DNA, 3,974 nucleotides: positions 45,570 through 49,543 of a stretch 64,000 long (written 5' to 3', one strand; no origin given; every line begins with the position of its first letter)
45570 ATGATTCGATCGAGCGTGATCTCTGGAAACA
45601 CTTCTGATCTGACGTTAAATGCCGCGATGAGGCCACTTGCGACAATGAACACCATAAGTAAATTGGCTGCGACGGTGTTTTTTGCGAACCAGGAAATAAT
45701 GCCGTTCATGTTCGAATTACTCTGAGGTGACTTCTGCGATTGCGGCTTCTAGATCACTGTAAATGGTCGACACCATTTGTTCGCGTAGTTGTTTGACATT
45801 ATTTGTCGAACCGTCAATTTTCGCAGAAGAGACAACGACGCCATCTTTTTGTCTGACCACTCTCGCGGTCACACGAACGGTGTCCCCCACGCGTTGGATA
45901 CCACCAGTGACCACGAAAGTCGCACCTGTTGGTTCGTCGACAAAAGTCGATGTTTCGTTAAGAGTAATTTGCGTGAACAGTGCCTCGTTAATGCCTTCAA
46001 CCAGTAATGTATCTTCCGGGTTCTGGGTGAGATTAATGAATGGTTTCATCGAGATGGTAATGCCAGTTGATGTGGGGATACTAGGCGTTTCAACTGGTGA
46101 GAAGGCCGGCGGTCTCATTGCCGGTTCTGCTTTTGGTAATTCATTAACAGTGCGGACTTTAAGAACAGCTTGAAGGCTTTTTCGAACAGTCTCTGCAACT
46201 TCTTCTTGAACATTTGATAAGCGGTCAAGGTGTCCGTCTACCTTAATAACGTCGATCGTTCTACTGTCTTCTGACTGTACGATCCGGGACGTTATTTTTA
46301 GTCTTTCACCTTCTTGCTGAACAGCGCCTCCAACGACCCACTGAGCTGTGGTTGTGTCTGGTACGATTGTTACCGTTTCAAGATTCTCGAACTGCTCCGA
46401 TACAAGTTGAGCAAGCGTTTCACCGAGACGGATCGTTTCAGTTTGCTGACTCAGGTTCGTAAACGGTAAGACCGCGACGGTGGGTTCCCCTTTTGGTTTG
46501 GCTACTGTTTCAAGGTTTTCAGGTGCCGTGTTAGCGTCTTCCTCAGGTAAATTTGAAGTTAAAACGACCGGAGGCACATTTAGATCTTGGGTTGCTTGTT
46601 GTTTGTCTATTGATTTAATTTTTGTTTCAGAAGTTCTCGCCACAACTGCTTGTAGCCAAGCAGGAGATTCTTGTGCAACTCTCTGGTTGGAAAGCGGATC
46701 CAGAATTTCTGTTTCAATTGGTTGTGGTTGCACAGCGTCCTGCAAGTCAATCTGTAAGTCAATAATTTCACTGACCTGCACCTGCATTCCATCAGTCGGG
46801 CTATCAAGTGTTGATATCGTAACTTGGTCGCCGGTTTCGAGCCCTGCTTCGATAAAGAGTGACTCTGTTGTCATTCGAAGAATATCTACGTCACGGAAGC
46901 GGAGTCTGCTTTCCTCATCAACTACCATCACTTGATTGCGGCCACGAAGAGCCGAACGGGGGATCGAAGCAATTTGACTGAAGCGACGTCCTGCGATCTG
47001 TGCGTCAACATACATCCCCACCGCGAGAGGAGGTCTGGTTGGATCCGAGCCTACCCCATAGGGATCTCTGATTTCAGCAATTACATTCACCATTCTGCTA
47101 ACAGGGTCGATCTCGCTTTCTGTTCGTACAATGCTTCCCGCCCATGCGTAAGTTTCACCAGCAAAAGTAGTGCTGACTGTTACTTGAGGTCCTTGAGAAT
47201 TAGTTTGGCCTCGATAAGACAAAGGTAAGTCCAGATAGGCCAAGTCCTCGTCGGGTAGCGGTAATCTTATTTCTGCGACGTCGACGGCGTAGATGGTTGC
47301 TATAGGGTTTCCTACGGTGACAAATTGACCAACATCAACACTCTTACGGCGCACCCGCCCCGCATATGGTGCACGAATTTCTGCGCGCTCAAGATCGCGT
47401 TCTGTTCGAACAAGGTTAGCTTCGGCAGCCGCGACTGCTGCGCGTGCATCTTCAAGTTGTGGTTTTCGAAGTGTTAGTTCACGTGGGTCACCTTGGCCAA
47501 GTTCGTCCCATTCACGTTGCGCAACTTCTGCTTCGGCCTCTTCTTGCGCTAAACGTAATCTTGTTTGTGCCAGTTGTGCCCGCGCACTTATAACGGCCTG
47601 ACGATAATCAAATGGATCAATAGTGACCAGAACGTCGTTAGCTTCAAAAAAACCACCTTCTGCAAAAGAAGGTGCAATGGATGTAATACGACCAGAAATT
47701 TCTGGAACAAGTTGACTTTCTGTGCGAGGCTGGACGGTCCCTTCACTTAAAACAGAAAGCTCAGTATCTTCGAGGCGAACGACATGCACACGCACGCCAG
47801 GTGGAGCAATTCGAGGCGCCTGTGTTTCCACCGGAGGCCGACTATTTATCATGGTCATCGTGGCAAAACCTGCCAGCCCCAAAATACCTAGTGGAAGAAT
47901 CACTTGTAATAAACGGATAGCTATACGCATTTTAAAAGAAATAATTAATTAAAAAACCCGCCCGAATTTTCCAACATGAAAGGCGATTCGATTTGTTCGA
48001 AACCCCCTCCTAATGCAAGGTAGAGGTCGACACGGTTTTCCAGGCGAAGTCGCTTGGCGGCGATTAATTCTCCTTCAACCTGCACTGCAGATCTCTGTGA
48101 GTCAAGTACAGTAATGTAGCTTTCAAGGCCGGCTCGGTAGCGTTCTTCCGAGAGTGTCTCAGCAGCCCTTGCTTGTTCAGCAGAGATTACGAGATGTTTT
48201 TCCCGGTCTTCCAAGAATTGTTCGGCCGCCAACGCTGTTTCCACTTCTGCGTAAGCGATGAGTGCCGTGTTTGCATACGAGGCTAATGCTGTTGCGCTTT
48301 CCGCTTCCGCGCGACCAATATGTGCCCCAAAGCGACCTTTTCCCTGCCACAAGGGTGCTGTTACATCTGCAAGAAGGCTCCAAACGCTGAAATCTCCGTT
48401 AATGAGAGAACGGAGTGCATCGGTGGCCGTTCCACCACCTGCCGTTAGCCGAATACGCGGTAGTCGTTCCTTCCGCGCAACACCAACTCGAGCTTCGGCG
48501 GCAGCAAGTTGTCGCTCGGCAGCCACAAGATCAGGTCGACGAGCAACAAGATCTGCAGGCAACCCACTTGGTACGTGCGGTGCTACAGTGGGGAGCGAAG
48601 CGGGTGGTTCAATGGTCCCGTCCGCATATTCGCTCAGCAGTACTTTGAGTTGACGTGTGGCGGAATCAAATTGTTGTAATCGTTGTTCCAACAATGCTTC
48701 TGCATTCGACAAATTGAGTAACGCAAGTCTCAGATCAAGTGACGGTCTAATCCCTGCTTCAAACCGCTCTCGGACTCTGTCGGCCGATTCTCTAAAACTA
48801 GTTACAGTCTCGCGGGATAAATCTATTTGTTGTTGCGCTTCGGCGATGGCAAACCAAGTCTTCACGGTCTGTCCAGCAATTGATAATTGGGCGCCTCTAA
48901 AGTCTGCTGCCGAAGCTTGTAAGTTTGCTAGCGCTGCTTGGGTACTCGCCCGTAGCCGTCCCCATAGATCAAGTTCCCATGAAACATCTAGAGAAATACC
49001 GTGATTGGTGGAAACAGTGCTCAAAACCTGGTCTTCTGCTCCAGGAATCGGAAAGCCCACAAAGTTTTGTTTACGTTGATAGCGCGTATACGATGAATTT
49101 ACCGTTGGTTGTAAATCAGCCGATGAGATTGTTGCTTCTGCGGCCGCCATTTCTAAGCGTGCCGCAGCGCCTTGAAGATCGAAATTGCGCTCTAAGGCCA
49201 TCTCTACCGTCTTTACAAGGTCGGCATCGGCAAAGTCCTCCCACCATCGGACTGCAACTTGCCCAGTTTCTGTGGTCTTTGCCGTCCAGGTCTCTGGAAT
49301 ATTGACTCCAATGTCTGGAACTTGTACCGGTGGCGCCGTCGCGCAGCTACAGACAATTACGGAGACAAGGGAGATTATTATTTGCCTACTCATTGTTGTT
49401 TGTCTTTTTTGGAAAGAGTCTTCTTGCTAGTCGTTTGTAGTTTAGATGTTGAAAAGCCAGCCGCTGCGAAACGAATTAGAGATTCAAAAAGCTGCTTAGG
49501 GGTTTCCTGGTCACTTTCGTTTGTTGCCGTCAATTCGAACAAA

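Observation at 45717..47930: RND periplasmic adaptor extended by two tandem TolB-N/CsgG-like domains: candidate new efflux-pump architecture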

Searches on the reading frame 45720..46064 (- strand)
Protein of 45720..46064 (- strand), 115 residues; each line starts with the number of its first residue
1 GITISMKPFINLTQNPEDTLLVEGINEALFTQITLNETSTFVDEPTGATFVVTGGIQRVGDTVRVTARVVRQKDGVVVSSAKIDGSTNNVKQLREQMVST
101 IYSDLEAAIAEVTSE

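Call 51: search_protein_representatives(alignment_id=A3)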
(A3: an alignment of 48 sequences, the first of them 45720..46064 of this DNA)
Query: 48 sequences, 112 profile positions. Proteins with E-value up to 0.001 (for the whole library): 55381; up to 1e-10: 10521; up to 1e-30: 73. The best 150 are listed.
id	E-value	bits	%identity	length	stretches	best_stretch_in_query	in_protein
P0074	9.2e-99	341.4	-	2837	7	4-108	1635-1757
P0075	4.2e-75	265.2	-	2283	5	3-106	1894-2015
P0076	3.5e-74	262.2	-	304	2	2-110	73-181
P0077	8.2e-73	257.8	-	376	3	2-110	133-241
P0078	1.5e-71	253.7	-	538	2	3-110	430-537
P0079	1.9e-69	247.0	-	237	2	3-109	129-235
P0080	2.2e-68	243.5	-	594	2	3-111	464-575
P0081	1.8e-67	240.6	-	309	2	3-111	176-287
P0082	1.1e-64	231.7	-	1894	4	3-108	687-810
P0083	9.3e-64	228.6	-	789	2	2-106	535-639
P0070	1.7e-63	227.8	-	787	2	3-110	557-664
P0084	1.4e-62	224.8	-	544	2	2-110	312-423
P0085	5.3e-61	219.8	-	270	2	2-110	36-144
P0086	5.3e-60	216.5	-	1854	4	3-105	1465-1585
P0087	8.5e-60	215.9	-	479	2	3-111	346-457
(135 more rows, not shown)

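Call 53: search_protein_families(library=pfam, proteins=[P0074, P0075, P0082, P0086], max_evalue=0.001)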
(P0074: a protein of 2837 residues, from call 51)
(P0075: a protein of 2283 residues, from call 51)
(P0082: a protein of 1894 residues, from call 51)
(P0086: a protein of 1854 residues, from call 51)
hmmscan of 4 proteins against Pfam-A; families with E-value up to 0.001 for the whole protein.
P0074 (2837 aa): 29 families (the best 25 are shown)
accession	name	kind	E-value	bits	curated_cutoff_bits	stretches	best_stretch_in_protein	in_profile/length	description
PF14559.12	TPR_19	-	3.8e-65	216.6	25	3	1046-1088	6-48/68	Tetratricopeptide repeat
PF13428.12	TPR_14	-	2.8e-49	160.9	23.5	1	1448-1486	3-41/44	Tetratricopeptide repeat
PF13431.12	TPR_17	-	4.6e-48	157.9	24.4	2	1055-1086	3-34/34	Tetratricopeptide repeat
PF07719.23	TPR_2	-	4.9e-41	135.9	27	0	1458-1479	13-34/34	Tetratricopeptide repeat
PF13414.12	TPR_11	-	7e-39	131.7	26.8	0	633-656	7-30/42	TPR repeat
PF00515.34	TPR_1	-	1.8e-34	116.6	27.8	0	1460-1479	15-34/34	Tetratricopeptide repeat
PF23914.1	TPR_CcmH_CycH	-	5.9e-30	104.6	42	2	1436-1502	74-143/158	Cytochrome c-type biogenesis protein H TPR domain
PF12895.13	ANAPC3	-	3.1e-28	98.3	27.2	0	1046-1122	4-79/82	Anaphase-promoting complex, cyclosome, subunit 3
PF13432.12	TPR_16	-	1.1e-25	90.1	32.7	2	2687-2730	12-55/65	Tetratricopeptide repeat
PF13181.12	TPR_8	-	1.6e-20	71.9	25.7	0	1456-1479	11-34/34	Tetratricopeptide repeat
PF17680.6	FlgO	-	2.3e-20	73.2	22.6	0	844-898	65-115/130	FlgO protein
PF04052.18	TolB_N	-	4.9e-20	72.1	22.4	0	2440-2539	5-103/106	TolB amino-terminal domain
PF13371.12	TPR_9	-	7.2e-20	71.2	35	0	1872-1923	9-60/73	Tetratricopeptide repeat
PF25062.1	ARM_TT21_N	-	2e-17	64.1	40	0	560-661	45-142/222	Tetratricopeptide repeat protein 21 N-terminal ARM repeat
PF12569.14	NatA_aux_su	-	2.7e-15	56.7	33.3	0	2241-2329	167-256/515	N-terminal acetyltransferase A, auxiliary subunit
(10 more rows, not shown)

P0075 (2283 aa): 30 families (the best 25 are shown)
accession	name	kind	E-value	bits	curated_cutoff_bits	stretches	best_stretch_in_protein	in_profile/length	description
PF14559.12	TPR_19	-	4.9e-67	222.6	25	5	2129-2173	2-46/68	Tetratricopeptide repeat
PF07719.23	TPR_2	-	6.8e-43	141.7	27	1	1306-1336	3-33/34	Tetratricopeptide repeat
PF13431.12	TPR_17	-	5.4e-42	139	24.4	0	2140-2173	1-34/34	Tetratricopeptide repeat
PF13428.12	TPR_14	-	7.6e-39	128.6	23.5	0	895-933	4-42/44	Tetratricopeptide repeat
PF00515.34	TPR_1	-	2.6e-37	125.6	27.8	0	1306-1336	3-33/34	Tetratricopeptide repeat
PF13414.12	TPR_11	-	2.4e-33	114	26.8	0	495-521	8-34/42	TPR repeat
PF13432.12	TPR_16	-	9.3e-32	109.5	32.7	1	1311-1366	4-59/65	Tetratricopeptide repeat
PF23914.1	TPR_CcmH_CycH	-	2.7e-30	105.7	42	3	882-948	74-143/158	Cytochrome c-type biogenesis protein H TPR domain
PF13181.12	TPR_8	-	2.2e-29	99.5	25.7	0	1745-1777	1-33/34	Tetratricopeptide repeat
PF12895.13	ANAPC3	-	6.3e-26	90.9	27.2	1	905-985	2-81/82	Anaphase-promoting complex, cyclosome, subunit 3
PF03704.23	BTAD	-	1.9e-23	83.9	22.1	1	86-214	22-145/146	Bacterial transcriptional activator domain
PF17680.6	FlgO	-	4.8e-17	62.5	22.6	0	1949-1988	79-118/130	FlgO protein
PF13424.12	TPR_12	-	1.2e-15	57.9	30.1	0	482-540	4-70/77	Tetratricopeptide repeat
PF13371.12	TPR_9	-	1.2e-13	51.3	35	0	1349-1398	6-55/73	Tetratricopeptide repeat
PF25062.1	ARM_TT21_N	-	1.4e-13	51.5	40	0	486-536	105-157/222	Tetratricopeptide repeat protein 21 N-terminal ARM repeat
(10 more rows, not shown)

P0082 (1894 aa): 21 families
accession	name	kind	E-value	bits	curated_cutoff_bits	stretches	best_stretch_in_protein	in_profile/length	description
PF14559.12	TPR_19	-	1.1e-29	102.9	25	2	1812-1860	5-53/68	Tetratricopeptide repeat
PF07719.23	TPR_2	-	6.9e-23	79.3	27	0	1357-1389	2-34/34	Tetratricopeptide repeat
PF13431.12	TPR_17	-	1.8e-21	75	24.4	0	901-931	3-33/34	Tetratricopeptide repeat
PF03704.23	BTAD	-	7e-18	65.8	22.1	1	116-240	27-146/146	Bacterial transcriptional activator domain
PF13428.12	TPR_14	-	3.1e-17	61.8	23.5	0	913-949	3-39/44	Tetratricopeptide repeat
PF00515.34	TPR_1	-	1.3e-15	56.9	27.8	0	1357-1389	2-34/34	Tetratricopeptide repeat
PF13181.12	TPR_8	-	1.1e-14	53.6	25.7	0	1358-1389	3-34/34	Tetratricopeptide repeat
PF12895.13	ANAPC3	-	1.8e-13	51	27.2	1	925-1001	3-78/82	Anaphase-promoting complex, cyclosome, subunit 3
PF17680.6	FlgO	-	2e-13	50.7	22.6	0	1560-1597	79-116/130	FlgO protein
PF13432.12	TPR_16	-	1.2e-11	45.3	32.7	0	1712-1760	14-62/65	Tetratricopeptide repeat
PF23914.1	TPR_CcmH_CycH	-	4.3e-11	43.3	42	1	1711-1822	32-145/158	Cytochrome c-type biogenesis protein H TPR domain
PF13371.12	TPR_9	-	2.3e-08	34.3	35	0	1778-1833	10-64/73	Tetratricopeptide repeat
PF16539.10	FlgT_M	-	9.2e-06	26.4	31.2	0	1547-1578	67-98/158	Flagellar assembly protein T, middle domain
PF24575.1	TPR_Slam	-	1.7e-05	25.6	35.2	0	1802-1853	51-102/104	Surface lipoprotein assembly modifier, N-terminal TPR repeats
PF12569.14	NatA_aux_su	-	4.1e-05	23.2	33.3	0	1321-1392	189-262/515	N-terminal acetyltransferase A, auxiliary subunit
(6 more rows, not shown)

P0086 (1854 aa): 22 families
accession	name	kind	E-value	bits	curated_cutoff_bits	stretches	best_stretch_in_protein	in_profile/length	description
PF14559.12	TPR_19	-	2.3e-40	137.2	25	2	1771-1821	4-54/68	Tetratricopeptide repeat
PF13431.12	TPR_17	-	1.1e-38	128.7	24.4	1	1305-1337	2-34/34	Tetratricopeptide repeat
PF07719.23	TPR_2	-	3.5e-35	117.6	27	0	1283-1314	2-33/34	Tetratricopeptide repeat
PF00515.34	TPR_1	-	1.2e-32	110.9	27.8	0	1317-1347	2-32/34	Tetratricopeptide repeat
PF13428.12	TPR_14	-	1.4e-31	106.1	23.5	0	466-504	4-42/44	Tetratricopeptide repeat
PF13414.12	TPR_11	-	6.8e-29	99.7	26.8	0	1223-1247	13-37/42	TPR repeat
PF12895.13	ANAPC3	-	1.4e-23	83.4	27.2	2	1295-1373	2-79/82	Anaphase-promoting complex, cyclosome, subunit 3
PF23914.1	TPR_CcmH_CycH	-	2.8e-23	83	42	1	453-523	74-147/158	Cytochrome c-type biogenesis protein H TPR domain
PF13181.12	TPR_8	-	2.7e-20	71.2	25.7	0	1317-1347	2-32/34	Tetratricopeptide repeat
PF04052.18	TolB_N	-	4.9e-16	59.2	22.4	0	1457-1556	5-103/106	TolB amino-terminal domain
PF13432.12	TPR_16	-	8.8e-16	58.5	32.7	0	1291-1349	6-64/65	Tetratricopeptide repeat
PF17680.6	FlgO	-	9.8e-12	45.3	22.6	0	1521-1559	80-118/130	FlgO protein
PF13371.12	TPR_9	-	1.7e-10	41.2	35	0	67-108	10-51/73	Tetratricopeptide repeat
PF16539.10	FlgT_M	-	6.4e-06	26.9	31.2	0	1503-1538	57-98/158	Flagellar assembly protein T, middle domain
PF24575.1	TPR_Slam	-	8e-06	26.7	35.2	0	1765-1812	54-101/104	Surface lipoprotein assembly modifier, N-terminal TPR repeats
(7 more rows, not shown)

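Call 54: search_protein_families(library=pfam, alignment_id=A4, max_evalue=0.0001)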
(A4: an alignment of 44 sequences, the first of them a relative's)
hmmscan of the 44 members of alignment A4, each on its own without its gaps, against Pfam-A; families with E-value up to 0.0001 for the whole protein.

A. member 1, P0083 (789 aa): 3 families
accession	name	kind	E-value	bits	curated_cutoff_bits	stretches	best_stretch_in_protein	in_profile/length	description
PF13437.12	HlyD_3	-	5.9e-11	43.5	22.2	1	186-306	2-106/106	HlyD family secretion protein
PF17680.6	FlgO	-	3e-06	27.5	22.6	0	577-614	83-120/130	FlgO protein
PF16576.10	HlyD_D23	-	1.4e-05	25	30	1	70-291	17-204/214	Barrel-sandwich domain of CusB or HlyD membrane-fusion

B. families by the number of members that match (of 44 scanned): 49 families (the first 25 are shown)
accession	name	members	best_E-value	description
PF07719.23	TPR_2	38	1.4e-40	Tetratricopeptide repeat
PF00515.34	TPR_1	38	8e-39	Tetratricopeptide repeat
PF14559.12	TPR_19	37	1.7e-36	Tetratricopeptide repeat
PF13431.12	TPR_17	37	3.7e-32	Tetratricopeptide repeat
PF13181.12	TPR_8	36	1.3e-33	Tetratricopeptide repeat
PF13428.12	TPR_14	36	5.4e-29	Tetratricopeptide repeat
PF13414.12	TPR_11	35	1.1e-37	TPR repeat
PF13432.12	TPR_16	34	1.1e-27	Tetratricopeptide repeat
PF17680.6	FlgO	34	1.2e-22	FlgO protein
PF13424.12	TPR_12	32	2.8e-29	Tetratricopeptide repeat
PF23914.1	TPR_CcmH_CycH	28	1.2e-13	Cytochrome c-type biogenesis protein H TPR domain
PF12895.13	ANAPC3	27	8.3e-17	Anaphase-promoting complex, cyclosome, subunit 3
PF04052.18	TolB_N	22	3.5e-13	TolB amino-terminal domain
PF13174.12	TPR_6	18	9.9e-13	Tetratricopeptide repeat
PF00211.25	Guanylate_cyc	17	6.7e-15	Adenylate and Guanylate cyclase catalytic domain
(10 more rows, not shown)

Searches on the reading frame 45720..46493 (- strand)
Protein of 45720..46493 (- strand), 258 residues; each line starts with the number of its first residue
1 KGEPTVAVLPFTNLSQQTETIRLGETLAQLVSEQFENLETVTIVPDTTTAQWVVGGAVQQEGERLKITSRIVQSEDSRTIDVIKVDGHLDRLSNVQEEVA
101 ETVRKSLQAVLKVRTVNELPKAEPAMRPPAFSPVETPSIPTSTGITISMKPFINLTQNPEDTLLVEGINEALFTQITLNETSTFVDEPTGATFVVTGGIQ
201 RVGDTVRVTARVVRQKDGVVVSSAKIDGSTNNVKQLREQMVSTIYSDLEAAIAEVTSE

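Call 31: search_solved_structures(query=A2, max_evalue=10, show_alignments=2)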
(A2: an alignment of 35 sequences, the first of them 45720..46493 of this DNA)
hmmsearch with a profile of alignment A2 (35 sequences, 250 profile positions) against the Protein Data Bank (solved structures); distinct sequences matched with E-value up to 10: 9.
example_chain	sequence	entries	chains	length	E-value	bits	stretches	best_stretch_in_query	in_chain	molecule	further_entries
9yfg_Hb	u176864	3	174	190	0.014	18.3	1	5-86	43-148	FlgO domain-containing protein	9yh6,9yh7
9yds_Ab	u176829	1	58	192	0.015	18.3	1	5-86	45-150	FlgO domain-containing protein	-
4v8p_AO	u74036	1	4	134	0.11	15.4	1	153-201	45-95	RPL28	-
3zii_A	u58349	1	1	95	0.35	13.8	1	168-200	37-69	CELL DIVISION PROTEIN SEPF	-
8hzt_A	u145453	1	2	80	0.38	13.6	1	168-200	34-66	Cell division protein SepF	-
8hzq_A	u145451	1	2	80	0.4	13.6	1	168-200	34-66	Cell division protein SepF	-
3zih_A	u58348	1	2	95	0.53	13.2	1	168-200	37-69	CELL DIVISION PROTEIN SEPF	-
1xax_A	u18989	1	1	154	0.74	12.7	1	58-81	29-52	Hypothetical UPF0054 protein HI0004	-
2qh9_A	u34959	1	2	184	1.2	12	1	188-240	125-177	UPF0215 protein AF_1433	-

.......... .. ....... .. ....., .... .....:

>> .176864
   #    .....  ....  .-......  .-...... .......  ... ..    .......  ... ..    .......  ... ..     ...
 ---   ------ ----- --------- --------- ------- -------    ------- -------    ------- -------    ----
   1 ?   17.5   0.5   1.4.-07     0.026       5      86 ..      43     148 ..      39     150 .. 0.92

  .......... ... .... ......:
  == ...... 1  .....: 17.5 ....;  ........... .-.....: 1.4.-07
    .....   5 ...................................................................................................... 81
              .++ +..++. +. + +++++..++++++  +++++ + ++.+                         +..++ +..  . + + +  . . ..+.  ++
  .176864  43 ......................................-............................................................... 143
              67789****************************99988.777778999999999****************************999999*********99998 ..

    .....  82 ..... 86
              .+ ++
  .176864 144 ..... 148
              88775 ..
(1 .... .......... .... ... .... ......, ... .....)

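Call 32: search_protein_families(library=pfam, alignment_id=A2, max_evalue=0.01)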
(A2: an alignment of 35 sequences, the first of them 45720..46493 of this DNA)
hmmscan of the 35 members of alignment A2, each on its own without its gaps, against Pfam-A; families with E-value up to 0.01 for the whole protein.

A. member 1, window:45720-46493:- (258 aa): 1 family
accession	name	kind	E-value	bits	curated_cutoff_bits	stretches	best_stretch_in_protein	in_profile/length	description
PF17680.6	FlgO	-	2.2e-08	34.4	22.6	1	189-225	86-122/130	FlgO protein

B. families by the number of members that match (of 35 scanned): 7 families
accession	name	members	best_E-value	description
PF17680.6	FlgO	28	1e-10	FlgO protein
PF04390.17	LptE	13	1.9e-05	Lipopolysaccharide-assembly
PF04052.18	TolB_N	12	4e-06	TolB amino-terminal domain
PF03783.19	CsgG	10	9.3e-05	Curli production assembly/transport component CsgG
PF11684.13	DUF3280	1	0.0032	Protein of unknown function (DUF2380)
PF22116.1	DUF6944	1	0.0059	Family of unknown function (DUF6944)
PF04486.18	SchA_CurD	1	0.0073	SchA/CurD like domain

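Call 33: predict_structure(alignment_id=A2)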
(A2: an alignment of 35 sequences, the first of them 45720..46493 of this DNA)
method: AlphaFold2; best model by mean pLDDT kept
length: 258 residues; sequences in the alignment: 35
mean_pLDDT: 90.0   pTM: 0.52
mean pLDDT of the five models: 90.0, 89.9, 89.9, 89.8, 88.9
residues with pLDDT >= 90: 204; 70-90: 27; 50-70: 17; < 50: 10
segments of 3 or more residues with pLDDT < 50: 135-141
pLDDT, mean of each block of 10 residues (from residue 1): 91 90 95 94 95 97 96 91 96 97 96 76 53 48 84 94 95 93 90 97 97 96 97 96 96 92
secondary structure, 60 per line:
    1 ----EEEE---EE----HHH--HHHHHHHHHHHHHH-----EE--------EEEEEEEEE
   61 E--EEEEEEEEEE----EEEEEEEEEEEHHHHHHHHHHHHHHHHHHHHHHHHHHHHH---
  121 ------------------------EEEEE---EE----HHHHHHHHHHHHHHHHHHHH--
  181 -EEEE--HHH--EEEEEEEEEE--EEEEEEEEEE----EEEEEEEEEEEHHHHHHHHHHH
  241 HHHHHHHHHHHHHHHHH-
elements in order: E5-8 H23-36 E52-61 E64-73 E78-88 H89-117 E145-149 H159-178 E182-185 E193-202 E205-214 E219-229 H230-257

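Call 37: fold_search(model_id=the predicted structure, library=pdb)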
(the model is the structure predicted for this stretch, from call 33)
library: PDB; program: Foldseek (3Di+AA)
matches with E <= 10: 1439; with E <= 0.001: 67
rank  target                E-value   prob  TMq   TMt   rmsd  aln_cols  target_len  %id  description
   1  5t11_K                3.5e-06  1.00  0.31  0.55   4.2       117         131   17  PelC L103M dodecamer from Paraburkholderia phytofirmans, space group C2 (released 2017-03-15)
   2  5t11_F                4.3e-06  1.00  0.31  0.54   3.9       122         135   18  PelC L103M dodecamer from Paraburkholderia phytofirmans, space group C2 (released 2017-03-15)
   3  5t10_A                4.5e-06  1.00  0.32  0.56   3.9       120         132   17  PelC dodecamer from Paraburkholderia phytofirmans, space group P6 (released 2017-03-15)
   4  5t11_I                5.1e-06  1.00  0.33  0.58   3.7       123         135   15  PelC L103M dodecamer from Paraburkholderia phytofirmans, space group C2 (released 2017-03-15)
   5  4r40_C                6.2e-06  1.00  0.35  0.23   3.3       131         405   14  Crystal Structure of TolB/Pal complex from Yersinia pestis. (released 2014-09-03)
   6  7mx5_B                6.2e-06  1.00  0.32  0.21   3.1       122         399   13  Crystal structure of TolB from Acinetobacter baumannii (released 2021-05-26)
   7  5t11_G                6.5e-06  1.00  0.32  0.56   3.8       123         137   18  PelC L103M dodecamer from Paraburkholderia phytofirmans, space group C2 (released 2017-03-15)
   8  4pwz_A                7.4e-06  1.00  0.36  0.23   2.9       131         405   14  Crystal structure of TolB protein from Yersinia pestis CO92 (released 2014-04-02)
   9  5t11_C                8.4e-06  1.00  0.32  0.57   3.8       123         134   19  PelC L103M dodecamer from Paraburkholderia phytofirmans, space group C2 (released 2017-03-15)
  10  5t11_E                9.5e-06  1.00  0.31  0.53   4.0       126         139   17  PelC L103M dodecamer from Paraburkholderia phytofirmans, space group C2 (released 2017-03-15)
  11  5t0z_C                1.1e-05  1.00  0.32  0.49   4.2       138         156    9  PelC from Geobacter metallireducens (released 2017-03-15)
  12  9h80_A                1.1e-05  1.00  0.30  0.47   5.4       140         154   16  Structure of the outer membrane exopolysaccharide transporter PelBC (released 2025-06-11)
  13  5t10_B                1.1e-05  1.00  0.31  0.51   4.5       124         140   15  PelC dodecamer from Paraburkholderia phytofirmans, space group P6 (released 2017-03-15)
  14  4r40_A                1.3e-05  1.00  0.33  0.22   3.2       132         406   11  Crystal Structure of TolB/Pal complex from Yersinia pestis. (released 2014-09-03)
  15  4jml_A                1.4e-05  1.00  0.33  0.22   4.3       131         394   11  Crystal structure of the TolB(P201C)-ColicinE9 TBE peptide(A33C) complex. (released 2013-07-17)
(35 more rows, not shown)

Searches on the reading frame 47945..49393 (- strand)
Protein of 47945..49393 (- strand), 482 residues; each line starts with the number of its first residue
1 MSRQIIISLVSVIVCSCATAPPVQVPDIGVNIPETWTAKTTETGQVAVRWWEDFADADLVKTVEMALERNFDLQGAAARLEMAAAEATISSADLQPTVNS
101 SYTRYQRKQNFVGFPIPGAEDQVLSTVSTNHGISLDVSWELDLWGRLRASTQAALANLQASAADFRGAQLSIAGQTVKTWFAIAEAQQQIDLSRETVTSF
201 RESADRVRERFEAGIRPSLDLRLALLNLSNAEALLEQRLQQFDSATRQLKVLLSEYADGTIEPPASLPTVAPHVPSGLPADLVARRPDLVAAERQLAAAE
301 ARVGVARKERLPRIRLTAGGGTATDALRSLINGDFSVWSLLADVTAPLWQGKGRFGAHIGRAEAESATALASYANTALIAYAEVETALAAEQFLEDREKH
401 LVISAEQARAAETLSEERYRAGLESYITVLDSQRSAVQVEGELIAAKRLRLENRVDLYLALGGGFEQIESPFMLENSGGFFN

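Call 50: search_protein_families(library=ncbifam, proteins=[window:47945-49393:-], max_evalue=0.00001)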
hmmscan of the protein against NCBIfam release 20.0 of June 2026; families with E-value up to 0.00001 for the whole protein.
window:47945-49393:- (482 aa): 8 families
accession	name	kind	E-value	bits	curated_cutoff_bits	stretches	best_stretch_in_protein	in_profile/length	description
TIGR01845.1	outer_NodT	subfamily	6.9e-89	298.8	210.05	1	11-464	4-460/460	efflux transporter outer membrane subunit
NF033143.1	efflux_OM_AdeK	equivalog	2.7e-62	211.1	900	1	2-467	8-464/480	multidrug efflux RND transporter AdeIJK outer membrane channel subunit AdeK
NF033142.1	efflux_OM_AdeC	exception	1.8e-55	188.4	975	1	2-466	8-463/465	multidrug efflux RND transporter AdeABC outer membrane channel subunit AdeC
NF007347.1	PRK09837.1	subfamily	9.8e-41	140.1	598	1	5-465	7-459/461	Cu(I)/Ag(I) efflux RND transporter outer membrane protein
NF007390.0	PRK09915.1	equivalog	5.2e-30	104.6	597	1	44-466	54-480/488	MdtP family multidrug efflux transporter outer membrane subunit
NF008524.1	PRK11459.1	equivalog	3.4e-29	102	650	1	43-466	51-477/478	multidrug resistance outer membrane protein MdtQ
TIGR01844.1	type_I_sec_TolC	subfamily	6.9e-28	97.8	225.15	1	57-462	3-398/414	TolC family outer membrane protein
NF047721.1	ToxDrgExpTdeA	equivalog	1.1e-26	93.8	550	1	41-462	41-450/455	toxin/drug exporter TdeA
